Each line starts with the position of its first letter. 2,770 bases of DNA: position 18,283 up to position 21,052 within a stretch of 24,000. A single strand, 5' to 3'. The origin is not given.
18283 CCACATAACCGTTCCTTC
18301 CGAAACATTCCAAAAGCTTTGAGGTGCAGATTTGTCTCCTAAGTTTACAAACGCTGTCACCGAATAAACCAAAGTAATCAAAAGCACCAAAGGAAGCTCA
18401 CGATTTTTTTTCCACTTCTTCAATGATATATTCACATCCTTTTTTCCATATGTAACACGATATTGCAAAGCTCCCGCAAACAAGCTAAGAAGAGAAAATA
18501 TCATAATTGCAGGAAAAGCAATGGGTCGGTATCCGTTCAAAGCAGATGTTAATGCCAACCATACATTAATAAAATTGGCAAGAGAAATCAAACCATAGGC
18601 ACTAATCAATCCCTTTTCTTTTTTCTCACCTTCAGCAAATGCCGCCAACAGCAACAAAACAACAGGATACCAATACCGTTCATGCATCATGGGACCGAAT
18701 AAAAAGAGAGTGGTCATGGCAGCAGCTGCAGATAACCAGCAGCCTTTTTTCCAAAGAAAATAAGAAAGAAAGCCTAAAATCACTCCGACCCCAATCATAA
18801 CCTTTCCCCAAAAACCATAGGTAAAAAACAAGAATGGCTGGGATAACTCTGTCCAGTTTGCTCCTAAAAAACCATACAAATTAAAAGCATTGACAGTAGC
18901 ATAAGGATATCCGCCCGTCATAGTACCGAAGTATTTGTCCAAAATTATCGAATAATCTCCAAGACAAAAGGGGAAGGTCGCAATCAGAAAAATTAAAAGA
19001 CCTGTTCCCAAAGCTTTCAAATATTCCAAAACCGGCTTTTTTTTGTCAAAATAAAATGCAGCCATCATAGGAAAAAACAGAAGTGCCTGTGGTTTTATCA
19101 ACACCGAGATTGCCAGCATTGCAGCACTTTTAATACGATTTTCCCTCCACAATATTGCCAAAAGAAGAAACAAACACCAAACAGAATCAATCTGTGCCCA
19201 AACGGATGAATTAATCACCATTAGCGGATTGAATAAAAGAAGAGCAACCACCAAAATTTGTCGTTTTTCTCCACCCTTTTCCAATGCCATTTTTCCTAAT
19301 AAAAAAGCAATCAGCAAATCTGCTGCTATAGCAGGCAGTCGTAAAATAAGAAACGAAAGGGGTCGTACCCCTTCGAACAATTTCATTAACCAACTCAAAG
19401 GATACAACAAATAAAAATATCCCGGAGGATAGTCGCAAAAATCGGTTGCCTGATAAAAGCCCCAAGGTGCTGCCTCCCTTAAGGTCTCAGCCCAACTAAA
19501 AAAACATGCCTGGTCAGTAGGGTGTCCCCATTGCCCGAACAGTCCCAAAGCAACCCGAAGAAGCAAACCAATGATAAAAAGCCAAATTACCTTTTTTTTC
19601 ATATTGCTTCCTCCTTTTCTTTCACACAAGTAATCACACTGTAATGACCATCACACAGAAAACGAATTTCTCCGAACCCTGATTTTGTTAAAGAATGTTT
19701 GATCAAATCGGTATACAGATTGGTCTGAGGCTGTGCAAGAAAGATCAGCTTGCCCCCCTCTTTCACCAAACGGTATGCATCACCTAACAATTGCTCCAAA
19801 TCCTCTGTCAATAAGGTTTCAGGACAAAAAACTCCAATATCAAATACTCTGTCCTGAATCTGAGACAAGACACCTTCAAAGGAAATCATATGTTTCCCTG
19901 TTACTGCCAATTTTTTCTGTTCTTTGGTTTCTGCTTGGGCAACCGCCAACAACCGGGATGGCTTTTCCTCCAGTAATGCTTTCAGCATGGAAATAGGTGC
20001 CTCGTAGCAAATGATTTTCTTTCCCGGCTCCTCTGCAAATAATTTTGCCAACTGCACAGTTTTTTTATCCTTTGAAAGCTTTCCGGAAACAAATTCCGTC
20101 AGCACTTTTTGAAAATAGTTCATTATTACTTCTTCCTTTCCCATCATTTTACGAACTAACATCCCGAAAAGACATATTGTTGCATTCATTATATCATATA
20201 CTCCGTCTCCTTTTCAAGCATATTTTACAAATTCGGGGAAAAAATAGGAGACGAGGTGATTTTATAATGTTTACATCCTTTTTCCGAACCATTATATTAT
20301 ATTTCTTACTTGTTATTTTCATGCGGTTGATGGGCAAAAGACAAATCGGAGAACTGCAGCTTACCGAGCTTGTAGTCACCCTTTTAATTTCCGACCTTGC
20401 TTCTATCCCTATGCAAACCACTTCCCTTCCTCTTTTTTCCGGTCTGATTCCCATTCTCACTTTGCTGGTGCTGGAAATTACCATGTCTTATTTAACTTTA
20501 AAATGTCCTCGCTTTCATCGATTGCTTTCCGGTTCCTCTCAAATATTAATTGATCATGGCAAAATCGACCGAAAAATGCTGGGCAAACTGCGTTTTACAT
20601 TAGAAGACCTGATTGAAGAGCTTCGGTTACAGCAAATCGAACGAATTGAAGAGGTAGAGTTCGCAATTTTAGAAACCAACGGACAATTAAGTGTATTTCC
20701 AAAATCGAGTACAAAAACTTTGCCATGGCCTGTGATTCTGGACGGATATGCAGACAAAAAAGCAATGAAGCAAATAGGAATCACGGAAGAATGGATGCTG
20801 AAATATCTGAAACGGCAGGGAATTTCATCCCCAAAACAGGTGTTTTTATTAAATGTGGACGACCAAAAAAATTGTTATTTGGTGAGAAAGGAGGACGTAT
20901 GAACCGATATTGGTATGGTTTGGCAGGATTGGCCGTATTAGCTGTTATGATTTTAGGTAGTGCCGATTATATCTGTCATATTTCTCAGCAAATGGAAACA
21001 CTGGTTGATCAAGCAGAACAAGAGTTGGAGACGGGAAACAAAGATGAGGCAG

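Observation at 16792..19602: Single 936-aa polypeptide fusing two different GT-C modules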

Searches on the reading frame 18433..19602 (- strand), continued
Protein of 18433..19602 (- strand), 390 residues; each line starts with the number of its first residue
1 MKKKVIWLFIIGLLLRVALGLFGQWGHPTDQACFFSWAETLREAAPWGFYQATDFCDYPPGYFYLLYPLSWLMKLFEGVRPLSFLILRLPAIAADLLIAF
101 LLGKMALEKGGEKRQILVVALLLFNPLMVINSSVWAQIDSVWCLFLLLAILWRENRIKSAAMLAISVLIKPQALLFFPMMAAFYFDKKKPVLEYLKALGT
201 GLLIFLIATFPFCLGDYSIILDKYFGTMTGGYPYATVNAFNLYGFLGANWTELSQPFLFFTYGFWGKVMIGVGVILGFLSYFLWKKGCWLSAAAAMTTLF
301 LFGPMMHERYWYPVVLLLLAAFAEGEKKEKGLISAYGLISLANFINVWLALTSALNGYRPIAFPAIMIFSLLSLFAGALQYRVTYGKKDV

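Call 54: fold_search(model_id=the predicted structure, library=pdb)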
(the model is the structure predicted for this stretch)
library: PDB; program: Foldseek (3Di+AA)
matches with E <= 10: 286; with E <= 0.001: 3
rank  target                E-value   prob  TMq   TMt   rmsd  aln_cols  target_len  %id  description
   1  6snh_X                5.9e-05  1.00  0.70  0.58   6.6       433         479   17  Cryo-EM structure of yeast ALG6 in complex with 6AG9 Fab and Dol25-P-Glc (released 2020-03-11)
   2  5f15                  6.6e-04  1.00  0.51  0.38  13.3       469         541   14  Crystal Structure of ArnT from Cupriavidus metallidurans bound to Undecaprenyl phosphate (released 2016-02-17)
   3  9dm5                  7.5e-04  1.00  0.62  0.63   6.0       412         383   18  Product-Bound mannosyltransferase PimE (released 2025-06-25)
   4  9s6r_A                1.0e-03  1.00  0.56  0.57   7.5       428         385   12  Ternary cryo-EM structure of yeast ALG3 with Dol25-PP-GlcNAc2Man5, Dol25-P-Man, and Fab (released 2026-03-18)
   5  7w72_U                1.1e-03  1.00  0.49  0.47   9.7       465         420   15  Structure of a human glycosylphosphatidylinositol (GPI) transamidase (released 2022-02-16)
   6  9ub7_B                1.4e-03  1.00  0.58  0.58   6.9       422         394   14  Structure of glycosylphosphatidylinositol transamidase,state 1 (released 2026-04-08)
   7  9dm7_A                1.5e-03  1.00  0.63  0.66   5.5       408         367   16  mannosyltransferase PimE in complex with Fab_E6 (released 2025-06-25)
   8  9wno_A                2.0e-03  1.00  0.61  0.59   6.7       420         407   17  Cryo-EM structure of Candida glabrata GPI mannosyltransferase I bound to Dol-P-Man (released 2025-12-03)
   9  8imx_U                3.1e-03  1.00  0.50  0.47   8.5       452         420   13  Cryo-EM structure of GPI-T with a chimeric GPI-anchored protein (released 2023-08-16)
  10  5ezm                  4.6e-03  1.00  0.49  0.37  15.4       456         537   14  Crystal Structure of ArnT from Cupriavidus metallidurans in the apo state (released 2016-02-17)
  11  7wld_U                7.3e-03  1.00  0.53  0.50   7.6       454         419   12  Cryo-EM structure of the human glycosylphosphatidylinositol transamidase complex at 2.53 Angstrom resolution (released 2022-04-27)
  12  9s6u_A                1.4e-02  1.00  0.52  0.39  13.1       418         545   16  Ternary cryo-EM structure of human ALG9 with Dol25-PP-GlcNAc2Man8, Dol25-P-Man and Fab (released 2026-03-18)
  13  9s6s_A                1.9e-02  1.00  0.52  0.39  12.4       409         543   15  Ternary cryo-EM structure of human ALG9 with Dol25-PP-GlcNAc2Man6, Dol25-P-Man and Fab (released 2026-03-18)
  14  8agb_A                2.9e-02  1.00  0.44  0.29  16.4       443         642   12  Structure of yeast oligosaccharylransferase complex with lipid-linked oligosaccharide bound (released 2022-12-07)
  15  8tgn_A                6.9e-02  0.51  0.23  0.23  19.8       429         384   16  VMAT1 dimer with serotonin and reserpine (released 2024-03-20)
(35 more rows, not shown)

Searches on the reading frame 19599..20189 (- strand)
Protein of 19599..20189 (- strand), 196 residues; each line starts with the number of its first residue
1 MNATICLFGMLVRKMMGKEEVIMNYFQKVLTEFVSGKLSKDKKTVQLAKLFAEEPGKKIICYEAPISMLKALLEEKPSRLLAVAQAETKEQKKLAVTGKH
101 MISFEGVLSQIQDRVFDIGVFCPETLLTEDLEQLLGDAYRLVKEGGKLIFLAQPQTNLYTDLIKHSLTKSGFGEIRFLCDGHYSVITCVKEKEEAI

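Call 23: search_protein_families(library=pfam, proteins=[window:19599-20189:-], max_evalue=0.001)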
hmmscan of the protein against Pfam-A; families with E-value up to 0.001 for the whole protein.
window:19599-20189:- (196 aa): 0 families

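Call 64: search_solved_structures(query=window:19602-20123:-, max_evalue=10)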
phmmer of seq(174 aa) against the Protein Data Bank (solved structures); distinct sequences matched with E-value up to 10: 8.
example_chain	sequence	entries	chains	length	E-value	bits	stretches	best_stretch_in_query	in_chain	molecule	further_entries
7f00_A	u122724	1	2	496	0.049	16.9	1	43-157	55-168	UPF0371 protein SPRM200_0309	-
1vlm_A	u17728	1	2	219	0.083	16.1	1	88-128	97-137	SAM-dependent methyltransferase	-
8xt7_A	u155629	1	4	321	0.82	12.9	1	94-129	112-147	Arsenite methyltransferase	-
3bex_A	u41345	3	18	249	0.92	12.7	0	95-124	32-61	Type III pantothenate kinase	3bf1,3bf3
2gtd_A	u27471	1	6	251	0.95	12.7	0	95-124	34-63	Type III Pantothenate Kinase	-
7sn8_I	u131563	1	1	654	1.1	12.5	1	26-107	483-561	Integrator complex subunit 9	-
5gm1_A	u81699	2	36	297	1.1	12.4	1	89-135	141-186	O-methylransferase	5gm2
8f70_A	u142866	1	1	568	1.9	11.7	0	70-160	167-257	T18.1 Major pilin backbone protein T-antigen,Major pilin backbone protein T-antigen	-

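Call 76: search_protein_families(library=ncbifam, proteins=[window:19599-20123:-], max_evalue=0.01)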
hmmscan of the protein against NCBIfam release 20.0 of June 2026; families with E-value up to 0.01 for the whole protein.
window:19599-20123:- (174 aa): 0 families

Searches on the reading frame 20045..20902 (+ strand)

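Call 23: search_protein_families(library=pfam, proteins=[window:20045-20902:+], max_evalue=0.001)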
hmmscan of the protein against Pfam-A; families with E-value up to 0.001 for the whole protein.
window:20045-20902:+ (285 aa): 1 family
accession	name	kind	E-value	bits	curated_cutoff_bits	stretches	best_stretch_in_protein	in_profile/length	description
PF04239.17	DUF421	-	2e-35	121.5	23.6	1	153-271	2-128/129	YetF C-terminal domain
